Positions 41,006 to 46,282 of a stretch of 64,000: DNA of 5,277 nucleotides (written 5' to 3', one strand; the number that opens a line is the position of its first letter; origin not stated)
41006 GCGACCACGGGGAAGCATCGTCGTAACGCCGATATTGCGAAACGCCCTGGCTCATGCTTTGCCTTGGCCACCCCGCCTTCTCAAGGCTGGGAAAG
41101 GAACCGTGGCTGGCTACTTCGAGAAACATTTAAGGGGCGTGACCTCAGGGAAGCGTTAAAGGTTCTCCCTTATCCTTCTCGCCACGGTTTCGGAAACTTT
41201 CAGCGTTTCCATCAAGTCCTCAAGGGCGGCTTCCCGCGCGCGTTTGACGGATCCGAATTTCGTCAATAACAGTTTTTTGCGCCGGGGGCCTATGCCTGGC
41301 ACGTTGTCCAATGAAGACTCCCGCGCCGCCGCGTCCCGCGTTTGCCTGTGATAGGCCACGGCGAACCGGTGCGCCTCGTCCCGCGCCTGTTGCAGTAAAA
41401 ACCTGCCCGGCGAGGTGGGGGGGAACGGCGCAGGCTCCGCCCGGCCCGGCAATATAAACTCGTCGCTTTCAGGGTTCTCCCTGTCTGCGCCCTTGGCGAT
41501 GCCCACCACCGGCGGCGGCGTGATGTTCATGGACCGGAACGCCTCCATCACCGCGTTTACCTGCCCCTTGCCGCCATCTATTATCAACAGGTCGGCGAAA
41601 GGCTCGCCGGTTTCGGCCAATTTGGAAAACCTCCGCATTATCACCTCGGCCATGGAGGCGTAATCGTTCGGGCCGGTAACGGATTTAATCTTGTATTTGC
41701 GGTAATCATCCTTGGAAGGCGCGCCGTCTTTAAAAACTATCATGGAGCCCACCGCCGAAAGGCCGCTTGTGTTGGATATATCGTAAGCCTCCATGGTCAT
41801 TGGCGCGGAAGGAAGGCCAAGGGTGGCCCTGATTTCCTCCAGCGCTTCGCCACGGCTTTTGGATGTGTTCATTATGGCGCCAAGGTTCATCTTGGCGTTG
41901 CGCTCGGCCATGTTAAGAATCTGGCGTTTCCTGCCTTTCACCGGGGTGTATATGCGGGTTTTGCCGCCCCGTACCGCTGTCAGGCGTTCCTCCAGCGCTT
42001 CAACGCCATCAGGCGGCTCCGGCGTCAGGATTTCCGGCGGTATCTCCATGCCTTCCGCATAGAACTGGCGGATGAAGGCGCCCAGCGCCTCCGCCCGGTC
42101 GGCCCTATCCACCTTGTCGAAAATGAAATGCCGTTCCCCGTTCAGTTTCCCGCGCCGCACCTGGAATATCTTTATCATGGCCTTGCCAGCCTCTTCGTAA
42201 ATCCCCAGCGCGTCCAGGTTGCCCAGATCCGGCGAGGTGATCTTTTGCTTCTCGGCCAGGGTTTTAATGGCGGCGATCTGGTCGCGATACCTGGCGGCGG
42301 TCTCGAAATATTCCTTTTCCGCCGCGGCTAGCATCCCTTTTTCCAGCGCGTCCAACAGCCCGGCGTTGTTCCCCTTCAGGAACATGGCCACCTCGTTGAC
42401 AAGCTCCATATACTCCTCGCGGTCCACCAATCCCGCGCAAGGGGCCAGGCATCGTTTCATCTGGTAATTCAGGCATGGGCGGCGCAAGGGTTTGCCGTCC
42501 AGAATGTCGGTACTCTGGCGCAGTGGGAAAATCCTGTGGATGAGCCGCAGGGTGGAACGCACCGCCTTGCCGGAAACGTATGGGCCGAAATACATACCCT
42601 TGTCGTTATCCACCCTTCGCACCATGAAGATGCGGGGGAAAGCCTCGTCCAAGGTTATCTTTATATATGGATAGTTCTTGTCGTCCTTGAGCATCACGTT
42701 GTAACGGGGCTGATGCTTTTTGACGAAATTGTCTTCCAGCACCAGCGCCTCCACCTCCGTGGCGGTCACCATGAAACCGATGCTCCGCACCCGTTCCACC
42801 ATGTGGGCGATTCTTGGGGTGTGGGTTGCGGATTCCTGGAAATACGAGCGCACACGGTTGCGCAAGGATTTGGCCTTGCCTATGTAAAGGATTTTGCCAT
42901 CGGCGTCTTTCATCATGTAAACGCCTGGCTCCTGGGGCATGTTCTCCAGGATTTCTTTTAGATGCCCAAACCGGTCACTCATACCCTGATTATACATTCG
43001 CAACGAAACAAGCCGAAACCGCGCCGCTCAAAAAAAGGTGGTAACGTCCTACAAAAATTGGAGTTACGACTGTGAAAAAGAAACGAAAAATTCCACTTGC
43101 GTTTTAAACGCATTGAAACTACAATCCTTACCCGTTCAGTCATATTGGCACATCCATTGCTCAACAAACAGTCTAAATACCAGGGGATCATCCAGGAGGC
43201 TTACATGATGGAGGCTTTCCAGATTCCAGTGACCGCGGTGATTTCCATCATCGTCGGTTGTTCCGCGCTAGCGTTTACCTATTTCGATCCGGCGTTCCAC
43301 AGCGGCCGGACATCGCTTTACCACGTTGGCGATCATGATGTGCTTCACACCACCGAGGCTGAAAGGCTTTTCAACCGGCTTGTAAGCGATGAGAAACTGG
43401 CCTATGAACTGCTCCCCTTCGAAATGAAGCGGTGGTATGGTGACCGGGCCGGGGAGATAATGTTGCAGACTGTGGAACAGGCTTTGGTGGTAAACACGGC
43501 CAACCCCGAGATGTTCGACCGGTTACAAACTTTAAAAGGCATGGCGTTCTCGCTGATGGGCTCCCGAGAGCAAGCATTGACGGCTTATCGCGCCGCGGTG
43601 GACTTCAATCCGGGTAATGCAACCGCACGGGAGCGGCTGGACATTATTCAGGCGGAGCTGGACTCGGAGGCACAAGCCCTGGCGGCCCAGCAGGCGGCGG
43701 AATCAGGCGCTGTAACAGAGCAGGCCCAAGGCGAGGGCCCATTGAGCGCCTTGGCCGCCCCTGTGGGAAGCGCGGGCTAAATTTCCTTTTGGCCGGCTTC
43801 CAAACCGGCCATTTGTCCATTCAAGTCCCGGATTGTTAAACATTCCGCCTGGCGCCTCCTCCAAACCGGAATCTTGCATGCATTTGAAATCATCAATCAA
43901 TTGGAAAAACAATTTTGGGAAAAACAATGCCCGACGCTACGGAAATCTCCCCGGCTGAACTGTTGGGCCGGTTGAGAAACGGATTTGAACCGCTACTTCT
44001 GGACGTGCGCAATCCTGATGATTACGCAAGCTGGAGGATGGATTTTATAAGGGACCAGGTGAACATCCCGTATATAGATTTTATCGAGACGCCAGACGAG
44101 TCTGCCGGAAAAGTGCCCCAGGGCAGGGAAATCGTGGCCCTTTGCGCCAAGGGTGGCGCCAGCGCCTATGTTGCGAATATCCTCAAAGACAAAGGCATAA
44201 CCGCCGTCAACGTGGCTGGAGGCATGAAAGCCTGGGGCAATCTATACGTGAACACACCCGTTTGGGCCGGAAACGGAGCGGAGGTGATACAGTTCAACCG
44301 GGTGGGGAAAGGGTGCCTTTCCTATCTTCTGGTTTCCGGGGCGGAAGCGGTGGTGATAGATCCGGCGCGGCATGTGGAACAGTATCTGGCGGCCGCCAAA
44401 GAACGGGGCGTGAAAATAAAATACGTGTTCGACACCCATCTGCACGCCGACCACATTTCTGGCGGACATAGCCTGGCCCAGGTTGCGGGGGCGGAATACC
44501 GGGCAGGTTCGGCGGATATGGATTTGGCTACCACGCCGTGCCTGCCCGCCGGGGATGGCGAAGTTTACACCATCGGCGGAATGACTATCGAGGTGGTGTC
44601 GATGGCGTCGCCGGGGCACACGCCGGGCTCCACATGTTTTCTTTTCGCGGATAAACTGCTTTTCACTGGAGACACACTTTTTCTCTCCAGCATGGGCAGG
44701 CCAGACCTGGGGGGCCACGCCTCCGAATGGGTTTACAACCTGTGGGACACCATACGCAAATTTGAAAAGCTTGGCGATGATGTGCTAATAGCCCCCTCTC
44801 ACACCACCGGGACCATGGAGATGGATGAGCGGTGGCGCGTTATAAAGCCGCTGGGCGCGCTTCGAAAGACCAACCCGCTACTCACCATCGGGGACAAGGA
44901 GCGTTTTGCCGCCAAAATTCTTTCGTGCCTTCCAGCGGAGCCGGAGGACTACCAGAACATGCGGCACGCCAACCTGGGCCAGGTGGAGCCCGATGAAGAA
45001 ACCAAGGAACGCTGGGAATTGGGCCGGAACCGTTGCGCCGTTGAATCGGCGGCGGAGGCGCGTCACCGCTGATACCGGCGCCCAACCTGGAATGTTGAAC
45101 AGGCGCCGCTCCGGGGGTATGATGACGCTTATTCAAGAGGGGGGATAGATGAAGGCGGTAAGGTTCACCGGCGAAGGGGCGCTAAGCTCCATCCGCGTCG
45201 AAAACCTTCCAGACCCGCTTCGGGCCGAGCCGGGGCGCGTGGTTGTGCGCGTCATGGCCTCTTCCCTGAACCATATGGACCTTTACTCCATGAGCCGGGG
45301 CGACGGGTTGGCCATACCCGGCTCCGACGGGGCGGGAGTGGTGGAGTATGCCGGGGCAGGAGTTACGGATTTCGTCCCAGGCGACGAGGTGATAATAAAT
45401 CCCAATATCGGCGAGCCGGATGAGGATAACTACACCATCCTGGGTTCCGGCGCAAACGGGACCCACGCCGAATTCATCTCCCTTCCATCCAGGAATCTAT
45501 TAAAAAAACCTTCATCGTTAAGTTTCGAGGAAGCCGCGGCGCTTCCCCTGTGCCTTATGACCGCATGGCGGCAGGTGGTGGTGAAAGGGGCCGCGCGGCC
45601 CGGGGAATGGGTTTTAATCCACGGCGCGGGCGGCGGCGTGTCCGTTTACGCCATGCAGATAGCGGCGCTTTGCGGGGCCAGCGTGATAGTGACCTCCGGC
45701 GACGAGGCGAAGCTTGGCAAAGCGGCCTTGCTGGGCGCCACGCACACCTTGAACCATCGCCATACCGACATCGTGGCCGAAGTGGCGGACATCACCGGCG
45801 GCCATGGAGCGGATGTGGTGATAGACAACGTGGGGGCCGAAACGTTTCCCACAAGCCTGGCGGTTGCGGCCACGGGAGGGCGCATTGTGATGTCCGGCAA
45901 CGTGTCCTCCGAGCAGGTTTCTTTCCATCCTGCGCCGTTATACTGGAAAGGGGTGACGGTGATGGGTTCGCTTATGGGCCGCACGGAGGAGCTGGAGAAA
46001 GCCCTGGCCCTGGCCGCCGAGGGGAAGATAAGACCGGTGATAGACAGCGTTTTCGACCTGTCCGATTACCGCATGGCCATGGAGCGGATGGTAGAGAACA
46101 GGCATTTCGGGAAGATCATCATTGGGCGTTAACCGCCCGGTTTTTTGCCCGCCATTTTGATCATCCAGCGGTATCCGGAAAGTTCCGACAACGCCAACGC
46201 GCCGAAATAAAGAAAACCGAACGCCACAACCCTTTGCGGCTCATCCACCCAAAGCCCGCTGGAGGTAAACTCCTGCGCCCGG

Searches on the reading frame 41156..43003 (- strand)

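Call 69: search_protein_families(library=pfam, proteins=[window:41156-43003:-])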
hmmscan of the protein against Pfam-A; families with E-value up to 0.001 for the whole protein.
window:41156-43003:- (615 aa): 7 families
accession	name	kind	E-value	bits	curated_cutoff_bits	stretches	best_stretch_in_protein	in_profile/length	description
PF08459.17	UvrC_RNaseH_dom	-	3.7e-52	176.8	22.3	1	394-549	3-159/159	UvrC RNAse H endonuclease domain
PF22920.2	UvrC_RNaseH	-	3.3e-31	108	24.3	1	263-374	2-113/116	UvrC Ribonuclease H-like domain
PF01541.30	GIY-YIG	-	6.4e-09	36.4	22.6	1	26-102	2-78/78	GIY-YIG catalytic domain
PF02151.25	UVR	-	5.5e-07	29.6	21.5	1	216-248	3-35/36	UvrB/uvrC motif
PF14520.12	HHH_5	-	7.9e-06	26.7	27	1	564-613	3-53/57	Helix-hairpin-helix domain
PF12826.13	HHH_2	-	0.00038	21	27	0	568-613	8-53/64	Helix-hairpin-helix motif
PF24348.1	DUF7508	-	0.00045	20.8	26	0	18-62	14-57/79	Domain of unknown function (DUF7508)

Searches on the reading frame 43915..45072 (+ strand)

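Call 69: search_protein_families(library=pfam, proteins=[window:43915-45072:+])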
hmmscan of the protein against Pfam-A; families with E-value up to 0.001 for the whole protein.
window:43915-45072:+ (385 aa): 3 families
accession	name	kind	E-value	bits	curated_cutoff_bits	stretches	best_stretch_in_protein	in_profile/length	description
PF00753.33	Lactamase_B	-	3.6e-17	63.4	22.7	1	133-296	5-196/196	Metallo-beta-lactamase superfamily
PF00581.25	Rhodanese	-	7.3e-11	42.9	22.2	1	13-108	2-100/102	Rhodanese-like domain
PF12706.13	Lactamase_B_2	-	0.00044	20.4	27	0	146-273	3-161/200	Beta-lactamase superfamily domain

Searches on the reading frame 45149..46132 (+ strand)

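Call 69: search_protein_families(library=pfam, proteins=[window:45149-46132:+])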
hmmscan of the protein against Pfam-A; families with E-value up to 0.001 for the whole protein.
window:45149-46132:+ (327 aa): 3 families
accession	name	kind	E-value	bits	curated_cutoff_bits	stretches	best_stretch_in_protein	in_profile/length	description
PF00107.32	ADH_zinc_N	-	5.3e-32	110.9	31.8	1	163-290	1-128/129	Zinc-binding dehydrogenase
PF13602.12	ADH_zinc_N_2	-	1.4e-23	84.7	27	1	195-325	1-134/134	Zinc-binding dehydrogenase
PF08240.17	ADH_N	-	1.1e-14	54.9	23.5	1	28-121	2-103/104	Alcohol dehydrogenase GroES-like domain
